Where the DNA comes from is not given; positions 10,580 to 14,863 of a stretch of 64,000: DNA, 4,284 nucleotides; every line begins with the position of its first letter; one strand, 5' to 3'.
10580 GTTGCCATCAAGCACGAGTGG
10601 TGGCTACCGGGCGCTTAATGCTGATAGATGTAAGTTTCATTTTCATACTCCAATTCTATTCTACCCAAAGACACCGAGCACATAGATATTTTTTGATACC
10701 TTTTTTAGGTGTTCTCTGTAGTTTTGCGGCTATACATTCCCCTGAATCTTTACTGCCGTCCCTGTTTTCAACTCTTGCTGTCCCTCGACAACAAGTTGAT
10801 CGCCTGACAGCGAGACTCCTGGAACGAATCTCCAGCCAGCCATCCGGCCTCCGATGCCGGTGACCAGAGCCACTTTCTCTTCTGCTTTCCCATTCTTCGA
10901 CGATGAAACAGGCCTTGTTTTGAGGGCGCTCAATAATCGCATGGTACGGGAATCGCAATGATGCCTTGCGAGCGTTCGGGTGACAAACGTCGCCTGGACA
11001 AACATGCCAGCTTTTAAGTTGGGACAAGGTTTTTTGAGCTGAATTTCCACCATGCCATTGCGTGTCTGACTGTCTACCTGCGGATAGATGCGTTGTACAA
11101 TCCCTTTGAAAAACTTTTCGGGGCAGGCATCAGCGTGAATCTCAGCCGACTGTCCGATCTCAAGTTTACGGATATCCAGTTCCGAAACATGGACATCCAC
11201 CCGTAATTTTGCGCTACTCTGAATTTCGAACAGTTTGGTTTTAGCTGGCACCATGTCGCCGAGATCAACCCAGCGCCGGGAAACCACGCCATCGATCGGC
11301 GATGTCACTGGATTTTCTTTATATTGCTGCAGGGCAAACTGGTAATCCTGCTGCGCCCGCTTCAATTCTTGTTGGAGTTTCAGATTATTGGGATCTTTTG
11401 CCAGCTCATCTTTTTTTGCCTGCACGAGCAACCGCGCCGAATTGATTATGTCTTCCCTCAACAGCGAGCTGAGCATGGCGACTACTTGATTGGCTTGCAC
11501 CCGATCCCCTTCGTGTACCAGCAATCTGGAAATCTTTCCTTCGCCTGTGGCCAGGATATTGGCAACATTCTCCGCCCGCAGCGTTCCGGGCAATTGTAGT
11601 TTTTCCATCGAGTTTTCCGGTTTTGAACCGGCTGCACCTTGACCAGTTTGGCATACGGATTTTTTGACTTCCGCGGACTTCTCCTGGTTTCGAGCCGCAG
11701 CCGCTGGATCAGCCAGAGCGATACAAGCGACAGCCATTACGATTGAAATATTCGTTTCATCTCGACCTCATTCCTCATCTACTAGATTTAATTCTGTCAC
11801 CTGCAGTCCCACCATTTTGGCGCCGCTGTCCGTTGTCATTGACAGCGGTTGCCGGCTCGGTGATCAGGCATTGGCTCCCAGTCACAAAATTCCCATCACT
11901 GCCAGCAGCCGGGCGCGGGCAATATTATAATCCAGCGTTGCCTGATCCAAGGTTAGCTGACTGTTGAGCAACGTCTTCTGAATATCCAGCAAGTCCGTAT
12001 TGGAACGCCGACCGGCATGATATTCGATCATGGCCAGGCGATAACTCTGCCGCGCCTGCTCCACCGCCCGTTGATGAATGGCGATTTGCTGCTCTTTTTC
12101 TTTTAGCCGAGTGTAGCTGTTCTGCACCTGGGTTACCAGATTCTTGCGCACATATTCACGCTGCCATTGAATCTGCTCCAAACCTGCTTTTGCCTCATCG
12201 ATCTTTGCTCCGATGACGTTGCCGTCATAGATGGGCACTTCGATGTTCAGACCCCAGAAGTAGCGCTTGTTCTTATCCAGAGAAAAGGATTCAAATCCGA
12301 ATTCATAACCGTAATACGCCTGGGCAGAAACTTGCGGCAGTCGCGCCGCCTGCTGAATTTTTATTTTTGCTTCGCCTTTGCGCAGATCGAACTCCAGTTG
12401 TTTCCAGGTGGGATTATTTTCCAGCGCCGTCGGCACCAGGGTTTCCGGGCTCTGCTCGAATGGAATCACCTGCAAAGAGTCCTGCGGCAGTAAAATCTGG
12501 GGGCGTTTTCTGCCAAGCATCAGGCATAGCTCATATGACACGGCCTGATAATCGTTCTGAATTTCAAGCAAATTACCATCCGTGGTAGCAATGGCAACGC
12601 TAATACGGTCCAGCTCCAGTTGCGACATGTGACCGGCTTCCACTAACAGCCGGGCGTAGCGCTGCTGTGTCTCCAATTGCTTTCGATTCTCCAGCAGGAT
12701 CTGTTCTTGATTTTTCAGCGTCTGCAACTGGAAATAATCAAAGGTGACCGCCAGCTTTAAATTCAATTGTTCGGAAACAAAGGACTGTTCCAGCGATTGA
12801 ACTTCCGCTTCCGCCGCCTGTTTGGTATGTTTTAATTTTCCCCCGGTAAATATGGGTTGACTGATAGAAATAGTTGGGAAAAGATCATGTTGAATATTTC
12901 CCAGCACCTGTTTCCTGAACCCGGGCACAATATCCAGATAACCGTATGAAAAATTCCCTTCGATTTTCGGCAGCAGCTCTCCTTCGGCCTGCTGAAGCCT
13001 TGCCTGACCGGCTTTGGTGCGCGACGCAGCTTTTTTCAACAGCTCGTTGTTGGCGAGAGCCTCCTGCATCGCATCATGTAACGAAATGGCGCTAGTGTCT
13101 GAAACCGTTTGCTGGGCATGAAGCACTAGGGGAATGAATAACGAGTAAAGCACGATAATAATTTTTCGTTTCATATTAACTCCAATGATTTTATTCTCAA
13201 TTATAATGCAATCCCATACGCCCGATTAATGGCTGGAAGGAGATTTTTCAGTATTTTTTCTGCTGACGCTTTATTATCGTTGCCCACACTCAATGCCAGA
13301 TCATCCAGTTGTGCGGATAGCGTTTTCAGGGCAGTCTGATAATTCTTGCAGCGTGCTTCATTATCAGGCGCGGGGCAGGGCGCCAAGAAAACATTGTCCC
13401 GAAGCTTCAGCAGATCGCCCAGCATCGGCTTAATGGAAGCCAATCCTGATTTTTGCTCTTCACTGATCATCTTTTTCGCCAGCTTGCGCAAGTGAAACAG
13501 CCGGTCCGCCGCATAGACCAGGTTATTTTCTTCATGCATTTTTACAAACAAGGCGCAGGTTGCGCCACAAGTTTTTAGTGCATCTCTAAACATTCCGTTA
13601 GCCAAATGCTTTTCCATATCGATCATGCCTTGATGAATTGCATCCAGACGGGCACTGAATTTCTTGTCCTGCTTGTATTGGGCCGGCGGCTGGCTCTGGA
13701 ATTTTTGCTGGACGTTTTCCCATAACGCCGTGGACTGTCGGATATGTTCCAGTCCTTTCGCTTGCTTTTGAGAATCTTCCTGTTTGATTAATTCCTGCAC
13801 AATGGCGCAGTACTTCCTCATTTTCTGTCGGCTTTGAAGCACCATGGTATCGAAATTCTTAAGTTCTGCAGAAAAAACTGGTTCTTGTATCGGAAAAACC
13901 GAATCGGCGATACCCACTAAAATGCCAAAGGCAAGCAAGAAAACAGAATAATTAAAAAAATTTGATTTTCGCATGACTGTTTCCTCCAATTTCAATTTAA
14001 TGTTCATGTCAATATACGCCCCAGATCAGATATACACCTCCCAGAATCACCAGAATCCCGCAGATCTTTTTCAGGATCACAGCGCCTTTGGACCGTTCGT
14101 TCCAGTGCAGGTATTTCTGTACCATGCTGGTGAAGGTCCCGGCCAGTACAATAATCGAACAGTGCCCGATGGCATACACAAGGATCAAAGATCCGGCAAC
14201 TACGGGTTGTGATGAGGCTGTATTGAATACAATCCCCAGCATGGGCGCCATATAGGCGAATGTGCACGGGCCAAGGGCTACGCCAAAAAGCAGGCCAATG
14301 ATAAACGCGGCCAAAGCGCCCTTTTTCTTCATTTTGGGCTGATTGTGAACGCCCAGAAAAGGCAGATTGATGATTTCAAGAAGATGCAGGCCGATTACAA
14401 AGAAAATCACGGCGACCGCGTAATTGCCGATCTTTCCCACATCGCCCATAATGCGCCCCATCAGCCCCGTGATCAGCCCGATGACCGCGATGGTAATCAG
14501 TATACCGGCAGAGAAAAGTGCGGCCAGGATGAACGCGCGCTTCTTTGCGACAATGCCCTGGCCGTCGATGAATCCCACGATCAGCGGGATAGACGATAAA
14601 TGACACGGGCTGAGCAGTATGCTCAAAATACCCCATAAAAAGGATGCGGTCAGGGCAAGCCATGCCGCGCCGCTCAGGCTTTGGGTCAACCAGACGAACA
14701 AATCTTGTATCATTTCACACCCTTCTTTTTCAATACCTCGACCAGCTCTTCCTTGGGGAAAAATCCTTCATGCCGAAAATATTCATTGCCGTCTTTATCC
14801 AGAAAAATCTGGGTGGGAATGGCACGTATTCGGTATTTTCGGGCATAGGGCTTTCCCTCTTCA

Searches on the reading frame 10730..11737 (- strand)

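Call 57: search_protein_families(library=pfam, proteins=[window:10730-11737:-], max_evalue=0.0001)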
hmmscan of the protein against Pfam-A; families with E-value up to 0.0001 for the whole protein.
window:10730-11737:- (335 aa): 3 families
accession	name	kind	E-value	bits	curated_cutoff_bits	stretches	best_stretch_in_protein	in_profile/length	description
PF16576.10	HlyD_D23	-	1.4e-27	96.9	30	1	46-247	5-214/214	Barrel-sandwich domain of CusB or HlyD membrane-fusion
PF13437.12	HlyD_3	-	2.4e-17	64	22.2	1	144-244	2-106/106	HlyD family secretion protein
PF00364.28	Biotin_lipoyl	-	5.2e-05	23.4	22.1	0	66-89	14-36/73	Biotin-requiring enzyme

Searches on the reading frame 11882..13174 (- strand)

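Call 57: search_protein_families(library=pfam, proteins=[window:11882-13174:-], max_evalue=0.0001)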
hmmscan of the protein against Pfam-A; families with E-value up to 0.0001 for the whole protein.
window:11882-13174:- (430 aa): 1 family
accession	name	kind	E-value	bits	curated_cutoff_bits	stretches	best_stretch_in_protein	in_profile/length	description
PF02321.23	OEP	-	3.4e-62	210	22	2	244-428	2-187/187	Outer membrane efflux protein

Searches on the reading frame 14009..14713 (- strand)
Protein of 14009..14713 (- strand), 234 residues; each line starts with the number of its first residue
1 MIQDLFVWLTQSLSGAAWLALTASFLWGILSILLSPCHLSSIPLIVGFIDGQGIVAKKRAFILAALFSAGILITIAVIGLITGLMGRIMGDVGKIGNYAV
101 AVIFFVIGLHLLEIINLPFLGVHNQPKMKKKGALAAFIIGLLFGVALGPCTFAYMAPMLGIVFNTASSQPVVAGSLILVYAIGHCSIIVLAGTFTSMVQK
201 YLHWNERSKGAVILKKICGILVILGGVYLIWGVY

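Call 57: search_protein_families(library=pfam, proteins=[window:14009-14713:-], max_evalue=0.0001)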
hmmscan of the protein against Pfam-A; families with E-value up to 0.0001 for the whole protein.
window:14009-14713:- (234 aa): 1 family
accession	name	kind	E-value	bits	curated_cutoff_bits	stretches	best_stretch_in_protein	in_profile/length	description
PF02683.22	DsbD_TM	-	2.7e-13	50.1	27.1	1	18-210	2-201/219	Cytochrome C biogenesis protein transmembrane domain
